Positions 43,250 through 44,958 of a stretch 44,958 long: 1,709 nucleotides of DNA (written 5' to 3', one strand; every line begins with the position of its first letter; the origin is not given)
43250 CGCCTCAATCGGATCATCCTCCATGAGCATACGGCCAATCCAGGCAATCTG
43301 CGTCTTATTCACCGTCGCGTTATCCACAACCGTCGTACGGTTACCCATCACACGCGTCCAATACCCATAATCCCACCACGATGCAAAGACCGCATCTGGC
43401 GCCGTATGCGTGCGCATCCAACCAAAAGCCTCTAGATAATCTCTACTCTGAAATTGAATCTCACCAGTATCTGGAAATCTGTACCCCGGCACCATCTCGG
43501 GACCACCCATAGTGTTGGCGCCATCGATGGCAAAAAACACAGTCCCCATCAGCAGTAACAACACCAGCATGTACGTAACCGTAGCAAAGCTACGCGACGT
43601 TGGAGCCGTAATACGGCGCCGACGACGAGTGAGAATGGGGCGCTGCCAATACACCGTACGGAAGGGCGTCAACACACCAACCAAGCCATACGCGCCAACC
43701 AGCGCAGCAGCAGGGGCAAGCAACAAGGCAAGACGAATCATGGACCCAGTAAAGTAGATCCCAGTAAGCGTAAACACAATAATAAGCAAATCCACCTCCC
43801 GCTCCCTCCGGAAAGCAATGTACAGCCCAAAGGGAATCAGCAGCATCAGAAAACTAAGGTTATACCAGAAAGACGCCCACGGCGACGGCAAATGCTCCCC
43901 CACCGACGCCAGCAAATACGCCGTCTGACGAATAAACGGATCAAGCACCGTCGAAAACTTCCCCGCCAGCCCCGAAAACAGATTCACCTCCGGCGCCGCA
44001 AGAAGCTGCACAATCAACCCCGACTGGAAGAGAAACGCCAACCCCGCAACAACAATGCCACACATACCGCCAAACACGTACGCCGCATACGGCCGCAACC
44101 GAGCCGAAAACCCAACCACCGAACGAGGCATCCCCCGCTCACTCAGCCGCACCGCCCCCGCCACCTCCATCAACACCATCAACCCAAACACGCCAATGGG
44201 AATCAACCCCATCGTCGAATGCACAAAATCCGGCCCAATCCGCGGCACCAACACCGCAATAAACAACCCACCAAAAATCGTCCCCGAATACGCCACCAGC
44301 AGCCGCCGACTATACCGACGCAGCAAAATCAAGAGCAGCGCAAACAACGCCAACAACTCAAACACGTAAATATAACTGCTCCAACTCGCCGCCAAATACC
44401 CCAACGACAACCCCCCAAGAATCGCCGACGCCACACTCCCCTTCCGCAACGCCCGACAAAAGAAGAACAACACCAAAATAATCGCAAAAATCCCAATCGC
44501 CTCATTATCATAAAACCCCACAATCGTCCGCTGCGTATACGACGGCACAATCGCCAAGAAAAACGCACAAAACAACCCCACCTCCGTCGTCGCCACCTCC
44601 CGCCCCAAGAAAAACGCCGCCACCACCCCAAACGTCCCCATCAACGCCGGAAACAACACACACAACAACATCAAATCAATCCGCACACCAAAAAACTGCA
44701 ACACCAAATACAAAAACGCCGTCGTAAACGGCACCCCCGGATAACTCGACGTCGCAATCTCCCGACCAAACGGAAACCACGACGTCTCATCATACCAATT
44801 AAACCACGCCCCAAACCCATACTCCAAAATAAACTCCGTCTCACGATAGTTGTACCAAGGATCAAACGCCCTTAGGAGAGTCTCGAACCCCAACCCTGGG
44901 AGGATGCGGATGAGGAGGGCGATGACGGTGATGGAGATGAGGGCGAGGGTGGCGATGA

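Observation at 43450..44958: Abrupt, strand-specific switches of synonymous-codon regime inside aglB (C-ending run, then 79 consecutive G/T-ending codons)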

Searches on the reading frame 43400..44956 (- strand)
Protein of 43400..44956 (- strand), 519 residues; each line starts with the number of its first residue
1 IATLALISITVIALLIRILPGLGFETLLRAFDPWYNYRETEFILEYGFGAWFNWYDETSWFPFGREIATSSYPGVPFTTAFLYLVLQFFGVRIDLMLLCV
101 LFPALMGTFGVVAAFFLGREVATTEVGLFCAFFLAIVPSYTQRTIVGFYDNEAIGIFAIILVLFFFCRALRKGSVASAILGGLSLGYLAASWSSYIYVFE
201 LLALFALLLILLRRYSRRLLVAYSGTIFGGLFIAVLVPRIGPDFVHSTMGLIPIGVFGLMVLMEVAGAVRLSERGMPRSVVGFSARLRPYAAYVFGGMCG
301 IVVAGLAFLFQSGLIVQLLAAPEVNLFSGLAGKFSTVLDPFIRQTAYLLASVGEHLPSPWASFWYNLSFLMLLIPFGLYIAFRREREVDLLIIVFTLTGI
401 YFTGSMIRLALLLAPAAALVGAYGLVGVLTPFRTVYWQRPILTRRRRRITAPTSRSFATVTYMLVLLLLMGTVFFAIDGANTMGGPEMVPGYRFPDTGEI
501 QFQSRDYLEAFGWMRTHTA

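Call 14: find_related_loci(query=window:43400-44956:-, collection=genome_contigs, flank=10000)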
Query window:43400-44956:- (519 aa) in genome_contigs; peptide patterns used: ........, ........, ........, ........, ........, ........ (x = any residue, [..] = any of these).
123 stretches matched a pattern; 10 encode a relative of the query (tblastn E <= 1e-3); 10 distinct loci.
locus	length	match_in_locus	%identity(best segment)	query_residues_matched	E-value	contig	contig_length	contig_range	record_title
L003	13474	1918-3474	86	1-519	0e+0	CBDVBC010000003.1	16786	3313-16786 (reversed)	MAG TPA_asm: Candidatus Hermodarchaeota archaeon isolate SRR22302347_concoct_51 genome assembly, contig: ERZ25073594.101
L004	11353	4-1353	87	70-519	0e+0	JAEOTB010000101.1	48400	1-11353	MAG: Candidatus Hermodarchaeota archaeon isolate YT1_014 k127_61711963, whole genome shotgun sequence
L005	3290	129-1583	41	1-491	1e-115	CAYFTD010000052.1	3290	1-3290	MAG TPA_asm: uncultured archaeon isolate ERP108616_co1_168 genome assembly, contig: k119_779111, whole genome shotgun se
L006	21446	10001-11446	40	7-491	6e-112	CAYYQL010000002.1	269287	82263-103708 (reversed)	MAG TPA_asm: uncultured archaeon isolate SRP141376_co1_28 genome assembly, contig: NODE_38_length_269287_cov_124.355912,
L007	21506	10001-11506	38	4-516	4e-105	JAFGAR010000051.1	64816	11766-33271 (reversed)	MAG: Candidatus Thorarchaeota archaeon isolate Zod_maxbin.0292 k87_1472011, whole genome shotgun sequence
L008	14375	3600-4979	40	1-469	5e-98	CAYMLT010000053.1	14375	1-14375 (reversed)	MAG TPA_asm: uncultured archaeon isolate binchicken_co129_606 genome assembly, contig: NODE_12733_length_14375_cov_5.809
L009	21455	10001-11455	40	1-491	5e-112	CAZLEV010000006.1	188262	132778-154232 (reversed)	MAG TPA_asm: uncultured archaeon isolate binchicken_co379_69 genome assembly, contig: NODE_46_length_188262_cov_20.88450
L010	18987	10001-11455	41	1-491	4e-113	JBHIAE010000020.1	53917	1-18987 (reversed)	MAG: Candidatus Thorarchaeota archaeon isolate K_3_bin.28 NODE_87_length_53917_cov_24.696261, whole genome shotgun seque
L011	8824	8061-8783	50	25-265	7e-68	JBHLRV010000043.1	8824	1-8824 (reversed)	MAG: Candidatus Thorarchaeota archaeon isolate TM2M.101 TM2M.101@18454, whole genome shotgun sequence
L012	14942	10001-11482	38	5-504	4e-101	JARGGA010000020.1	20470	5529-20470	MAG: Candidatus Thorarchaeota archaeon isolate C14-20 NODE_1083_length_20470_cov_5.977027, whole genome shotgun sequence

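Call 19: search_protein_families(library=pfam, proteins=[L003:8-1738:+], max_evalue=1)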
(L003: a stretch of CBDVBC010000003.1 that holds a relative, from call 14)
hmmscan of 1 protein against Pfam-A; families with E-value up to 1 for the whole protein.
L003:8-1738:+ (576 aa): 1 family
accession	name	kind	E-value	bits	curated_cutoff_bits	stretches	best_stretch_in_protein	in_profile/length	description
PF19547.4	DUF6071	-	0.14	12.2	27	1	156-240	137-225/247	Family of unknown function (DUF6071)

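Call 20: search_solved_structures(query=L003:8-1738:+, max_evalue=1)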
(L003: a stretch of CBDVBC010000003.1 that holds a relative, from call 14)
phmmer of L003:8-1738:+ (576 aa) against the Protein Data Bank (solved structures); distinct sequences matched with E-value up to 1: 2.
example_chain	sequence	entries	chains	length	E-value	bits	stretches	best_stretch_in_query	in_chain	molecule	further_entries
3be3_A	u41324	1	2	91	0.033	16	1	321-399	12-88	Uncharacterized protein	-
6h71_C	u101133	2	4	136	0.9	11.2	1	134-181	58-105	Nanobody (VHH) Nano-94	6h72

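Call 21: find_homologous_proteins(query=L003:8-1738:+, max_evalue=0.001)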
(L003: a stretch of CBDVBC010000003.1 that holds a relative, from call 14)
Query L003:8-1738:+ (576 aa): 4 proteins with E <= 0.001 among 8000 candidates.
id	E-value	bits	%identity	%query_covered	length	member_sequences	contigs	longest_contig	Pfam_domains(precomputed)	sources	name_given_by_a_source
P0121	2.6e-287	972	74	100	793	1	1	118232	-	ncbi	-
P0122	4.4e-217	740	67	87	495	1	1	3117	-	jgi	jgi:hypothetical protein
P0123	6.8e-167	575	48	99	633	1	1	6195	-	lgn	-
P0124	3.1e-156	539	50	96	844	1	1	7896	-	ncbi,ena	-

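Call 22: find_encoding_contigs(protein=P0121, flank=10000, max_places=3)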
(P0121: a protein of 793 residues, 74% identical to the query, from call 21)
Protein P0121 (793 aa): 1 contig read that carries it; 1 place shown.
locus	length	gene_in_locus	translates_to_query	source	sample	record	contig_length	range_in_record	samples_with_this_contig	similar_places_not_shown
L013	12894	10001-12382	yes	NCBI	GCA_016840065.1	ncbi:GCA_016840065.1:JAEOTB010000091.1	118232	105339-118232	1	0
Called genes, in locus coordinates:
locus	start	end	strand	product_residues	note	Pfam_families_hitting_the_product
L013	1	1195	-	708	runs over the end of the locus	PF01978:TrmB, PF13191:AAA_16 (faint)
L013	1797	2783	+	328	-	PF12705:PDDEXK_1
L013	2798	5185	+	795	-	-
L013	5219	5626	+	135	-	-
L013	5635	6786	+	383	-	-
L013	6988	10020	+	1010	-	-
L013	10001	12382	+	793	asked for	-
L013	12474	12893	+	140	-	?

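Call 23: find_encoding_contigs(protein=P0124, flank=10000, max_places=3)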
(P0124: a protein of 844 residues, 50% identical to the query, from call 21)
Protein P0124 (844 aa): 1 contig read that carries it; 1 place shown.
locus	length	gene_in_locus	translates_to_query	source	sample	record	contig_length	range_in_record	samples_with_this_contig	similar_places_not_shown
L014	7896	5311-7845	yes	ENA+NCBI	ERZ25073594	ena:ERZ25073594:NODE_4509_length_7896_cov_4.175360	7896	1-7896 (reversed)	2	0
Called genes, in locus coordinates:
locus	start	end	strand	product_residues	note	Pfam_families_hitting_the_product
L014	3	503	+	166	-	?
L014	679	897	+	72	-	-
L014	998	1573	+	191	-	-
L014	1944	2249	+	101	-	-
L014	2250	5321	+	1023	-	PF01935:DUF87, PF04851:ResIII (faint)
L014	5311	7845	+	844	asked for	-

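Call 24: find_encoding_contigs(protein=P0123, flank=10000, max_places=3)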
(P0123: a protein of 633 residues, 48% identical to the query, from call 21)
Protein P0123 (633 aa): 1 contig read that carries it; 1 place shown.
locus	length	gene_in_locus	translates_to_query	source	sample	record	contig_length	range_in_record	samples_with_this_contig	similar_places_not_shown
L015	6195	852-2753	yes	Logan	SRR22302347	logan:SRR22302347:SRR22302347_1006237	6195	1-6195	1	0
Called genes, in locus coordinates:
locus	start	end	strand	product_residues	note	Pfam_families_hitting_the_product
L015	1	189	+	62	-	?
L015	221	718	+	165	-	-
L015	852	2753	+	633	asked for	-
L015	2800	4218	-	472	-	PF27537:HoxH, PF00374:NiFeSe_Hases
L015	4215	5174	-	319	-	PF01058:Oxidored_q6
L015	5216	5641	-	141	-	PF02662:FlpD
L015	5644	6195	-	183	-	?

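Call 26: search_protein_families(library=pfam, proteins=[L013:1797-2783:+, L013:2798-5185:+, L013:5219-5626:+, L013:5635-6786:+, L013:6988-10020:+, L013:10001-12382:+, L014:2250-5321:+, L014:5311-7845:+], max_evalue=0.1)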
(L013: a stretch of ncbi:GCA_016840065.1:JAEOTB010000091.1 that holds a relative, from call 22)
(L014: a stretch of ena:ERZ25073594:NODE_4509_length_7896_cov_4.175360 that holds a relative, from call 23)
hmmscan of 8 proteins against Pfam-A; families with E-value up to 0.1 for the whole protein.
L013:1797-2783:+ (328 aa): 2 families
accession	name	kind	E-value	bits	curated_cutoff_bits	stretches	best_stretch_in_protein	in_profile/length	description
PF12705.13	PDDEXK_1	-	6.8e-13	49.6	22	1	4-323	1-247/247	PD-(D/E)XK nuclease superfamily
PF08696.17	Dna2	-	0.021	15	22.4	1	47-154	83-188/204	DNA replication factor Dna2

L013:2798-5185:+ (795 aa): 1 family
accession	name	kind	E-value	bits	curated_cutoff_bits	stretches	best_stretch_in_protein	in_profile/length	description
PF02170.28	PAZ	-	0.069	13.5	28.8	0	247-273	59-84/123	PAZ domain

L013:5219-5626:+ (135 aa): 1 family
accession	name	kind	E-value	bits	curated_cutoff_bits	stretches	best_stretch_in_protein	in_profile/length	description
PF19677.4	DUF6179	-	0.054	13.1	25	1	45-112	24-91/272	Family of unknown function (DUF6179)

L013:5635-6786:+ (383 aa): 2 families
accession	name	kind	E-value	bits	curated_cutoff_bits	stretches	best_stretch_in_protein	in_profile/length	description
PF01435.24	Peptidase_M48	-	0.027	14.7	20.3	1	157-266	71-183/186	Peptidase family M48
PF23195.1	UBQLN1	-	0.088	13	27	0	315-347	17-49/70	Ubiquilin-1-like domain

L013:6988-10020:+ (1010 aa): 2 families
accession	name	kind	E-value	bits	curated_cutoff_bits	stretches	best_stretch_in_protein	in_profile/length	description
PF01935.23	DUF87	-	0.0052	17.3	23.2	0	487-530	13-58/220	Helicase HerA, central domain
PF04121.18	Nup84_Nup100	-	0.049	12.2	22.5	1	752-789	385-422/717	Nuclear pore protein 84 / 107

L013:10001-12382:+ (793 aa): 1 family
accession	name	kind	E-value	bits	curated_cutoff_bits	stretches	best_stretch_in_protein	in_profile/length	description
PF01381.28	HTH_3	-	0.005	17.3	23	1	213-240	9-36/55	Helix-turn-helix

L014:2250-5321:+ (1023 aa): 6 families
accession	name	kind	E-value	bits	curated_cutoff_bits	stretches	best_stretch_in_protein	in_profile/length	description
PF01935.23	DUF87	-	2.5e-11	44.5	23.2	1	482-716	1-217/220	Helicase HerA, central domain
PF04851.21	ResIII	-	2e-05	25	22.5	1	508-546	25-64/164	Type III restriction enzyme, res subunit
PF13401.12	AAA_22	-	2.7e-05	24.9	27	1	508-555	7-54/130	AAA domain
PF00270.35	DEAD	-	0.0041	17.3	26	0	509-545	17-55/167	DEAD/DEAH box helicase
PF04665.18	Pox_A32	-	0.034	14.1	22.8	1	507-544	14-51/242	Poxvirus A32 protein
PF20720.3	nSTAND3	-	0.09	12.9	27.2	0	508-548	19-57/155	Novel STAND NTPase 3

L014:5311-7845:+ (844 aa): 0 families

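Call 27: search_protein_families(library=padloc, proteins=[L013:1797-2783:+, L013:2798-5185:+, L013:5219-5626:+, L013:5635-6786:+, L013:6988-10020:+, L013:10001-12382:+, L014:2250-5321:+, L014:5311-7845:+], max_evalue=0.1)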
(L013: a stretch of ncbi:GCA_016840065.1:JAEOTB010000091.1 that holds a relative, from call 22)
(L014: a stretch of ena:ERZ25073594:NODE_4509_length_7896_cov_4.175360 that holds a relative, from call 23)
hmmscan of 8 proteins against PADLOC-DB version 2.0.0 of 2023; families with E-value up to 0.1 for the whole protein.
L013:1797-2783:+ (328 aa): 2 families
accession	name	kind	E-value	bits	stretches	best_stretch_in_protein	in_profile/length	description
PDLC02406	Aga_Cas4-like_Nuc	-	2.1e-25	87.9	1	4-325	2-306/308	Class II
PDLC02410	Aga_Cas4-like_Nuc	-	1.1e-16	59.5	1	4-324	2-252/255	Class II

L013:2798-5185:+ (795 aa): 19 families
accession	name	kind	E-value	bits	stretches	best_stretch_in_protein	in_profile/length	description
PDLC02382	pAgo_II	-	9.1e-61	204.3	2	465-767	468-765/782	Class II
PDLC02436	pAgo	-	9.1e-48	161.2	1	460-761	114-436/460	-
PDLC02383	pAgo_II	-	4.6e-43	145.3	1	84-772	65-752/767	Class II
PDLC02428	PprPIWI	-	2.3e-39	133.7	1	106-766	86-648/666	-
PDLC02397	pAgo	-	4.3e-22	76.7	1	213-765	80-561/578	-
PDLC02386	pAgo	-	6.5e-18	62.6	1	461-762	401-677/697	-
PDLC02388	pAgo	-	6.3e-12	42.6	1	508-763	466-695/716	-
PDLC02376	pAgo_I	-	1.3e-10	39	1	616-760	307-431/455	Class I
PDLC02396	pAgo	-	2.8e-09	33.8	1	294-696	248-607/683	-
PDLC02377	pAgo_I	-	9.2e-09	32.6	1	473-761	144-434/457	Class I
PDLC02378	pAgo_I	-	1.1e-08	32.3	1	611-762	338-471/493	Class I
PDLC02392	pAgo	-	1.5e-07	28.7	1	596-759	175-320/346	-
PDLC02394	pAgo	-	5.3e-07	25.8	1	526-760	863-1091/1121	-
PDLC02385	pAgo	-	1.5e-06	25.2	1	482-759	384-647/674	-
PDLC02389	pAgo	-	6.3e-06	22.9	1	500-762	474-713/733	-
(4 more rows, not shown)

L013:5219-5626:+ (135 aa): 0 families

L013:5635-6786:+ (383 aa): 0 families

L013:6988-10020:+ (1010 aa): 4 families
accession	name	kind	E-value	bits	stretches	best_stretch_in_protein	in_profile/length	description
PDLC04140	mad8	-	5.7e-09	33.9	1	496-849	27-301/314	mads_8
PDLC04100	HerA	-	0.0019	14.9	1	729-849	440-557/580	-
PDLC04103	HerA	-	0.017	11.5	1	731-834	443-543/579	-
PDLC02185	HerA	-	0.023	11.5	1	725-846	442-560/585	-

L013:10001-12382:+ (793 aa): 0 families

L014:2250-5321:+ (1023 aa): 12 families
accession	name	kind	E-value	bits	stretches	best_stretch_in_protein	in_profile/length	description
PDLC04140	mad8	-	1.5e-15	55.5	1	481-859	3-299/314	mads_8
PDLC04100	HerA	-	1.2e-13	48.6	2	737-866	439-562/580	-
PDLC04098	HerA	-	1.3e-13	48.4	2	636-823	419-609/686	-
PDLC02185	HerA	-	3.4e-13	47.2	2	697-866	410-568/585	-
PDLC04105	HerA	-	1.3e-12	45.1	2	696-868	382-544/576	-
PDLC04103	HerA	-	2.9e-12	43.7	1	658-867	354-564/579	-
PDLC04097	HerA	-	1.2e-11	41.9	2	653-862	396-595/618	-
PDLC04106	HerA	-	1.3e-10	38.4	1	722-868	495-637/667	-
PDLC01055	HerA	-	2.2e-09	34.7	2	480-541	132-191/532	Type III coevolved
PDLC04102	HerA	-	2.7e-09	33.9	2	696-868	468-628/654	-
PDLC02188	HerA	-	1.3e-05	22.3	1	696-868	380-551/578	-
PDLC02707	PbeA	-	0.00073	16.2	1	515-546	277-309/672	PbeA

L014:5311-7845:+ (844 aa): 0 families
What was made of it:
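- The left arm lies in a defence island with pAgo and a Cas4-like nuclease (call 27). The HerA-like ATPase plus a DNA-binding HTH protein sit next to the switch (calls 26, 27).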

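Call 37: find_related_loci(query=A2, collection=genome_contigs, flank=10000)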
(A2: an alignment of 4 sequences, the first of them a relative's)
Query A2 (793 aa) in genome_contigs; peptide patterns used: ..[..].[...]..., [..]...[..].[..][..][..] (x = any residue, [..] = any of these).
38 stretches matched a pattern; 10 encode a relative of the query (tblastn E <= 1e-3); 9 distinct loci.
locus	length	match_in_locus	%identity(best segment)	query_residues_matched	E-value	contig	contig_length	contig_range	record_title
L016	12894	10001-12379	100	1-793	0e+0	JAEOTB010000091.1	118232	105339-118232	MAG: Candidatus Hermodarchaeota archaeon isolate YT1_014 k127_37910435, whole genome shotgun sequence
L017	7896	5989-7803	48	172-777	1e-166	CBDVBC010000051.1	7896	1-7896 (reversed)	MAG TPA_asm: Candidatus Hermodarchaeota archaeon isolate SRR22302347_concoct_51 genome assembly, contig: ERZ25073594.450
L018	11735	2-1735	74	213-793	0e+0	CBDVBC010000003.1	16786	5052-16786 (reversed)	MAG TPA_asm: Candidatus Hermodarchaeota archaeon isolate SRR22302347_concoct_51 genome assembly, contig: ERZ25073594.101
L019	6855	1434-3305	38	155-783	3e-121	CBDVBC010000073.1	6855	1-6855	MAG TPA_asm: Candidatus Hermodarchaeota archaeon isolate SRR22302347_concoct_51 genome assembly, contig: ERZ25073594.600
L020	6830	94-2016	33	150-791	1e-97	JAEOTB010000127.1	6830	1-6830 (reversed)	MAG: Candidatus Hermodarchaeota archaeon isolate YT1_014 k127_36287502, whole genome shotgun sequence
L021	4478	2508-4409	29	136-781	4e-80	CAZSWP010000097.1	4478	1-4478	MAG TPA_asm: uncultured archaeon isolate SRP141376_co1_380 genome assembly, contig: NODE_30669_length_4478_cov_2.760118,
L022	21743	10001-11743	27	168-760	3e-65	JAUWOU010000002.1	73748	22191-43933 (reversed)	MAG: Candidatus Thorarchaeota archaeon isolate CSMAG_2458 CSMAG_2458_k141_446939_length_73748_cov_12.9957, whole genome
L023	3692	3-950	35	451-772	6e-53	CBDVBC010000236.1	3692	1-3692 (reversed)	MAG TPA_asm: Candidatus Hermodarchaeota archaeon isolate SRR22302347_concoct_51 genome assembly, contig: ERZ25073594.218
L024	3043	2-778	36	509-766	1e-37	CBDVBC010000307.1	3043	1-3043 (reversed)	MAG TPA_asm: Candidatus Hermodarchaeota archaeon isolate SRR22302347_concoct_51 genome assembly, contig: ERZ25073594.327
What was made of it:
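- On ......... homing endonuclease (upstream gene in relatives): Multi-copy: at least 5 paralogues in one MAG (call 37).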

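Call 39: find_related_loci(query=A2, collection=metagenome_contigs, flank=10000)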
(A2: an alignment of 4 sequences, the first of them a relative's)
Query A2 (793 aa) in metagenome_contigs; peptide patterns used: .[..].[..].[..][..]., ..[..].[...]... (x = any residue, [..] = any of these).
118 stretches matched a pattern; 4 encode a relative of the query (tblastn E <= 1e-3); 4 distinct loci.
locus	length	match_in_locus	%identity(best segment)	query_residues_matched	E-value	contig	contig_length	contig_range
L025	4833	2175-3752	27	263-790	1e-40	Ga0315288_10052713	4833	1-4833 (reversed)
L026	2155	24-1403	26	327-790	4e-36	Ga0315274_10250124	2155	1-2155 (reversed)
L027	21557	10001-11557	26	239-760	3e-33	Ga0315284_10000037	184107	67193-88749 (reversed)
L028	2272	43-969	27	446-760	2e-21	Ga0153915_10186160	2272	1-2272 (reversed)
